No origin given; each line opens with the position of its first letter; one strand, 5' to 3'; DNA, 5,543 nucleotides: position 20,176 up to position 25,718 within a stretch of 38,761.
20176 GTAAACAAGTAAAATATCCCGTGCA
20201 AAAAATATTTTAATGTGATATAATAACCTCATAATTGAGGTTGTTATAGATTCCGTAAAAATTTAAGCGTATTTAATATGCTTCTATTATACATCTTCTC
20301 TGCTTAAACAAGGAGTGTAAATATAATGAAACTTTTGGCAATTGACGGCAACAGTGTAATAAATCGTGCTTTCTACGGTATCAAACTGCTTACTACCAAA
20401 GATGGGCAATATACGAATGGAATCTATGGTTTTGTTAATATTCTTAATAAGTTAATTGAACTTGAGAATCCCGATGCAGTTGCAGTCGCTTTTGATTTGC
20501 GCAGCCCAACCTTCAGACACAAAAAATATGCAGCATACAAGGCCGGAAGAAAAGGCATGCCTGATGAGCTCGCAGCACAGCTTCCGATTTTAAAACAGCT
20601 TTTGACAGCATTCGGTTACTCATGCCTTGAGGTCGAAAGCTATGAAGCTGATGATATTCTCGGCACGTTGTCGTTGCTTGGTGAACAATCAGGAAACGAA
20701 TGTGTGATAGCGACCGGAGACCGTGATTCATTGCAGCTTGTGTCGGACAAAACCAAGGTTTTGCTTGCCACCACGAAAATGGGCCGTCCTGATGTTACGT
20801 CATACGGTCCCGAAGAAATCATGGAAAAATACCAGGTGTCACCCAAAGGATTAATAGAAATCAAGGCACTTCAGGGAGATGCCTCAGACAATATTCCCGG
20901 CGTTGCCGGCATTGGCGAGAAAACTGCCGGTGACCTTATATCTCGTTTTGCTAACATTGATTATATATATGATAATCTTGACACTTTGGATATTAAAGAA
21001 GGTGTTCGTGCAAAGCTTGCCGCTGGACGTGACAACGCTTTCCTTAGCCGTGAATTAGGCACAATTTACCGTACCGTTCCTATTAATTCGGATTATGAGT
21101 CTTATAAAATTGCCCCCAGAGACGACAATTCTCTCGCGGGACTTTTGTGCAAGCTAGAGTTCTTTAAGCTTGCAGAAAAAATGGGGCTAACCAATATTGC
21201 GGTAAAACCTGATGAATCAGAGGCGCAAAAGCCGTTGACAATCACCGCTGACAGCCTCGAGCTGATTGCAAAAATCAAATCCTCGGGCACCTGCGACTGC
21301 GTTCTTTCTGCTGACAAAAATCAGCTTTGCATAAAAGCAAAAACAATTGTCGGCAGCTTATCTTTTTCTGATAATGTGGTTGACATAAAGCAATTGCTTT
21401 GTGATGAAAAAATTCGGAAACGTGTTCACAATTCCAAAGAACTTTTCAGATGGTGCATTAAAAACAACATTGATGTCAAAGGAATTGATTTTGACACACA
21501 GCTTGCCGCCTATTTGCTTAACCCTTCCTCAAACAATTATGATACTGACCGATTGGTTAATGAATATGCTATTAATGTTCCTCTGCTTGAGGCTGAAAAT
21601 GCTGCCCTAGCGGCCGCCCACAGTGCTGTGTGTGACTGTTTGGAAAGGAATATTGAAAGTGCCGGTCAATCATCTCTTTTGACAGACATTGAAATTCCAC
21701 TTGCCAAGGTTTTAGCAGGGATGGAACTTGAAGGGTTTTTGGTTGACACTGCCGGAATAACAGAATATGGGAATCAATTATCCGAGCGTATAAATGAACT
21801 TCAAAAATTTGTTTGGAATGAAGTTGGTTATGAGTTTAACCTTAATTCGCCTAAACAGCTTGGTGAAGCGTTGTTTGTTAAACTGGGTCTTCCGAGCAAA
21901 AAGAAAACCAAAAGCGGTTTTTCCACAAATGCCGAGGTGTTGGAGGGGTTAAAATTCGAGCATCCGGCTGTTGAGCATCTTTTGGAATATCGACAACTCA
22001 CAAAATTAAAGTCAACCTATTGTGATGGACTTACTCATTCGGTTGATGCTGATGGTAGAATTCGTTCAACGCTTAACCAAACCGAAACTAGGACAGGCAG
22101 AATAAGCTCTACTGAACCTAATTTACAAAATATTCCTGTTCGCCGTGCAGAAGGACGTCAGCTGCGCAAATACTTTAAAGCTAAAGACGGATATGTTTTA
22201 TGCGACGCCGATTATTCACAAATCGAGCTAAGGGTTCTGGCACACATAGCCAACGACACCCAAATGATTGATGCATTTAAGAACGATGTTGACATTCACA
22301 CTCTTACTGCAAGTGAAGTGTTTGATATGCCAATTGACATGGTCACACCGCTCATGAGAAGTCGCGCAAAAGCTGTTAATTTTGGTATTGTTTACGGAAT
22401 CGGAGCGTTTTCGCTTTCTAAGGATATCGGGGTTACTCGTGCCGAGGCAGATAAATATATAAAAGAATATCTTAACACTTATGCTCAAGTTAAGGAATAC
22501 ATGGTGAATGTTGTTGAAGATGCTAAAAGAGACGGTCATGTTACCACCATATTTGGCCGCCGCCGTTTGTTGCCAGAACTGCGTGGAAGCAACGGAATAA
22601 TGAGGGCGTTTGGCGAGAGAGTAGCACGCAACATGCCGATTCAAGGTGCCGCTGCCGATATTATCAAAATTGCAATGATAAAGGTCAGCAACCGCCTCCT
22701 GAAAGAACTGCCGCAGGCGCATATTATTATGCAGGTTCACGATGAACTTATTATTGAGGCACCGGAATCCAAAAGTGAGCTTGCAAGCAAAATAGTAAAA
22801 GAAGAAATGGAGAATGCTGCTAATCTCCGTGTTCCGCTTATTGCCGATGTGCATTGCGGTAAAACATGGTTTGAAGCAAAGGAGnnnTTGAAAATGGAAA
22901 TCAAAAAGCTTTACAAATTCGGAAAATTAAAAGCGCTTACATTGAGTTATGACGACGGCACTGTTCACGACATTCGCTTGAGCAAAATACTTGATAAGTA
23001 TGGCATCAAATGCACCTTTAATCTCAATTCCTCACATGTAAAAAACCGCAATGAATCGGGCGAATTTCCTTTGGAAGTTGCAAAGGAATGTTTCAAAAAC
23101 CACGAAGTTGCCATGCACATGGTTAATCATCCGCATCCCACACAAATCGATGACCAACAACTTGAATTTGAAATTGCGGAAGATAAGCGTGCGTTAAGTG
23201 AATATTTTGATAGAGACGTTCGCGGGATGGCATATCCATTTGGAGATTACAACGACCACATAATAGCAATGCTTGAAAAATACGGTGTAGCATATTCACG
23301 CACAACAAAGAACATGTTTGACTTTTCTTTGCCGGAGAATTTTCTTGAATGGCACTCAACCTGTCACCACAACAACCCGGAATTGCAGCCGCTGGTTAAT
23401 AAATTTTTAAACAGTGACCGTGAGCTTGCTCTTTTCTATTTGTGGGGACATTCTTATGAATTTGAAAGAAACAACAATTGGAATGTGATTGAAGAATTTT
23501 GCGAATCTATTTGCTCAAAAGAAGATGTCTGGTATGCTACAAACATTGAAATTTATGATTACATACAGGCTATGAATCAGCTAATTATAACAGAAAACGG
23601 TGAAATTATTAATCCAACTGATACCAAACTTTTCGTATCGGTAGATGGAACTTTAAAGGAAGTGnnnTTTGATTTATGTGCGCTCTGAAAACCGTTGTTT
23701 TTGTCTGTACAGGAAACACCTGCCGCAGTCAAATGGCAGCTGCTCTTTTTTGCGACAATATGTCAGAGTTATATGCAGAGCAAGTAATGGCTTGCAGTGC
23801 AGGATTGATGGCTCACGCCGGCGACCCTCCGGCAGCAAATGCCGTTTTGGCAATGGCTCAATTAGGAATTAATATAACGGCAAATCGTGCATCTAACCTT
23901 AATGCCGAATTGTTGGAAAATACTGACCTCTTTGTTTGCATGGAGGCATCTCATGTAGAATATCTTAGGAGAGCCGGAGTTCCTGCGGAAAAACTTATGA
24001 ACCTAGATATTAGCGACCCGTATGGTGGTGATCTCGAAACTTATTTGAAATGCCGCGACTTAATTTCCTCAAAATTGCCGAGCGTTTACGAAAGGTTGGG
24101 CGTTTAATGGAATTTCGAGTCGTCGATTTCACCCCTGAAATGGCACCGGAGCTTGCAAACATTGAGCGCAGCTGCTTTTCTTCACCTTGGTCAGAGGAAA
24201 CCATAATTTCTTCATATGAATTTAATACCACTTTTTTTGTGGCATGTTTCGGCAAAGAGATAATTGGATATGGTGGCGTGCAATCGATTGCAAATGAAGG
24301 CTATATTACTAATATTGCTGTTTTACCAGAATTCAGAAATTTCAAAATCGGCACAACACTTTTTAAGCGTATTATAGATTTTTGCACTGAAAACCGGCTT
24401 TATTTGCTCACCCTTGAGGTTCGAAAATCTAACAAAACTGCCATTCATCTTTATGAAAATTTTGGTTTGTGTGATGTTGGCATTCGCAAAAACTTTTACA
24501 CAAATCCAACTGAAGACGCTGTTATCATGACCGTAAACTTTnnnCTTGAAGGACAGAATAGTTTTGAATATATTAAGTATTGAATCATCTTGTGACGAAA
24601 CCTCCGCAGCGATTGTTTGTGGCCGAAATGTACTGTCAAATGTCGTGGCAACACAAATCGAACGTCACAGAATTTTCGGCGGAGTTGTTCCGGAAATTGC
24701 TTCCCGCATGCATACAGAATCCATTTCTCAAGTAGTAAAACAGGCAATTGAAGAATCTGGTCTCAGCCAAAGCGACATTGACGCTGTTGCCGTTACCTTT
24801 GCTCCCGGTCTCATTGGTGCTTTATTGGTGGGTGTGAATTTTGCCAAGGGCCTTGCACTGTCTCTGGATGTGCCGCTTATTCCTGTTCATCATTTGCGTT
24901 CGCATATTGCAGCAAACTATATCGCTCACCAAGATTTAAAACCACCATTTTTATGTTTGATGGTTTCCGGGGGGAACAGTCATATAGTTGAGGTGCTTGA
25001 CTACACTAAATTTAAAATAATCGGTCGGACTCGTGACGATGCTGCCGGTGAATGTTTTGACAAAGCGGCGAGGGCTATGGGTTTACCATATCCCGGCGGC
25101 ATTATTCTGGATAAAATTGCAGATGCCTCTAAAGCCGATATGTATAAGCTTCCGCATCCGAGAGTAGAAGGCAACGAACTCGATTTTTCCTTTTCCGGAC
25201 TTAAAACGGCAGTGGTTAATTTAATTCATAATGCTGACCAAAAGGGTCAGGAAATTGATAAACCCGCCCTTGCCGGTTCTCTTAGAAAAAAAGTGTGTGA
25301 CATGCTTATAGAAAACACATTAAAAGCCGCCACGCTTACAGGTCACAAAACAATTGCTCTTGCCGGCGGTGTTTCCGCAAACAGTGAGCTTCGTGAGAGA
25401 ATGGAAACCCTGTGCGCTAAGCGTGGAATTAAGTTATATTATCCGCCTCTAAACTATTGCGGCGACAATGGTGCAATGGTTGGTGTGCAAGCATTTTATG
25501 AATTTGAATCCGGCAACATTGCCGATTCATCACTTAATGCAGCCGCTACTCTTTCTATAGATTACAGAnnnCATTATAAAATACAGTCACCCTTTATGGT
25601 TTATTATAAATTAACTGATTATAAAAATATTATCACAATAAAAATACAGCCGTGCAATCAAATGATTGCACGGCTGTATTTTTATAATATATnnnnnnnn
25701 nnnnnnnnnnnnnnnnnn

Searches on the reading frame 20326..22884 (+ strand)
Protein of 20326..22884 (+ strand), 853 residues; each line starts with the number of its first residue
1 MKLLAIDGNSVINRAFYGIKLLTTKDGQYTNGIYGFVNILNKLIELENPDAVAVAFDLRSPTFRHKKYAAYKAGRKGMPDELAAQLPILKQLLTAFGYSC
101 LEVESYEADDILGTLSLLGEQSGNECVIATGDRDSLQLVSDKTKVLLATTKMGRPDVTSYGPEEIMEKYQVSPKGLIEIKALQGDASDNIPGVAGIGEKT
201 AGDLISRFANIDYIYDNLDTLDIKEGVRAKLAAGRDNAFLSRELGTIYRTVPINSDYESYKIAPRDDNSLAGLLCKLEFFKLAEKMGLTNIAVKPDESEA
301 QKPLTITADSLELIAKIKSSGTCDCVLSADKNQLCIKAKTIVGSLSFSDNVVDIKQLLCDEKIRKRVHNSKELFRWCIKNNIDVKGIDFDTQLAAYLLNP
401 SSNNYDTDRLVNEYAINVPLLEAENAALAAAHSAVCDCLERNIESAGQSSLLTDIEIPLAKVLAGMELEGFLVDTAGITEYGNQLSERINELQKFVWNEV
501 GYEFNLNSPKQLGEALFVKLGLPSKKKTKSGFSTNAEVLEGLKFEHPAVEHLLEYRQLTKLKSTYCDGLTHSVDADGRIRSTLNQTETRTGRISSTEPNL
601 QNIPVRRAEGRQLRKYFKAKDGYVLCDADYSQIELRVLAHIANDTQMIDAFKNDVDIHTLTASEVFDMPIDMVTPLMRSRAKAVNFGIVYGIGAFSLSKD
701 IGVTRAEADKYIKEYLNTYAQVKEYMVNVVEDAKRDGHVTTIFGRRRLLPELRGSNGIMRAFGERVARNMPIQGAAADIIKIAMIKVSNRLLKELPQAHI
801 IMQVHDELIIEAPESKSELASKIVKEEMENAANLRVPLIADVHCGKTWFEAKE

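Call 13: search_protein_families(library=pfam, proteins=[window:20326-22884:+], max_evalue=0.001)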
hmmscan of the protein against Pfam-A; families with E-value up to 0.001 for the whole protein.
window:20326-22884:+ (853 aa): 4 families
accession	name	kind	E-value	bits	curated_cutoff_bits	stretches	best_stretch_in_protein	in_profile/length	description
PF00476.26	DNA_pol_A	-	1.4e-151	505.2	34.3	1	478-849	4-380/381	DNA polymerase family A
PF02739.22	5_3_exonuc_N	-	9.3e-55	185.2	34.3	1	2-170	1-164/164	5'-3' exonuclease, N-terminal resolvase-like domain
PF01367.25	5_3_exonuc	-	6.7e-27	94.3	40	1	171-266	1-95/97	5'-3' exonuclease, C-terminal SAM fold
PF22619.2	DNA_polI_exo1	-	9.8e-12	45.3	27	1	353-416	39-102/140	DNA polymerase I, ribonuclease H-like domain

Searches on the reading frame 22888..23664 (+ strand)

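Call 13: search_protein_families(library=pfam, proteins=[window:22888-23664:+], max_evalue=0.001)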
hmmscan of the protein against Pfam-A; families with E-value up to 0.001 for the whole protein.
window:22888-23664:+ (259 aa): 1 family
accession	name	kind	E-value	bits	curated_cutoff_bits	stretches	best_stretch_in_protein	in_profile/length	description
PF01522.26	Polysacc_deac_1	-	2.5e-18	66.7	23.1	1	15-136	7-123/124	Polysaccharide deacetylase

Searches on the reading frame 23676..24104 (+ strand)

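Call 13: search_protein_families(library=pfam, proteins=[window:23676-24104:+], max_evalue=0.001)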
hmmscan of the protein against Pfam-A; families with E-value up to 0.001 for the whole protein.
window:23676-24104:+ (143 aa): 1 family
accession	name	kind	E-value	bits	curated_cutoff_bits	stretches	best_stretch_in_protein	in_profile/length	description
PF01451.26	LMWPc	-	7.9e-25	88.2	23.2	1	7-134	1-140/144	Low molecular weight phosphotyrosine protein phosphatase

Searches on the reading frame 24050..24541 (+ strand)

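Call 13: search_protein_families(library=pfam, proteins=[window:24050-24541:+], max_evalue=0.001)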
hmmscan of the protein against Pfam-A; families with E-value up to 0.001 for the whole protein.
window:24050-24541:+ (164 aa): 5 families
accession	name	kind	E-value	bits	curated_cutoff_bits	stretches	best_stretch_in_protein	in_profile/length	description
PF00583.31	Acetyltransf_1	-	1.3e-19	71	20.7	1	34-139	3-115/116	Acetyltransferase (GNAT) family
PF13508.13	Acetyltransf_7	-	2.2e-12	47.6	27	1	60-139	3-81/84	Acetyltransferase (GNAT) domain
PF13673.13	Acetyltransf_10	-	2.2e-10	41.1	23.6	1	58-143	29-110/128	Acetyltransferase (GNAT) domain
PF08445.16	FR47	-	0.00016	22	22.1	1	83-139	21-76/86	FR47-like protein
PF13420.13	Acetyltransf_4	-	0.00068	20.1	24.3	1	50-151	38-145/155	Acetyltransferase (GNAT) domain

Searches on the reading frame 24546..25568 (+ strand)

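Call 13: search_protein_families(library=pfam, proteins=[window:24546-25568:+], max_evalue=0.001)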
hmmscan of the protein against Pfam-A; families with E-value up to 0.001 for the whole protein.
window:24546-25568:+ (341 aa): 2 families
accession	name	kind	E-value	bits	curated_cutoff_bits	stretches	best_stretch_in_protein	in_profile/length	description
PF00814.31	TsaD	-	1.6e-90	303.9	24.8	1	28-313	1-263/264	tRNA N6-adenosine threonylcarbamoyltransferase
PF22521.2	HypF_C_2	-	1.8e-08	34.9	27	1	221-313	147-240/241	Carbamoyltransferase, Kae1-like Domain, second subdomain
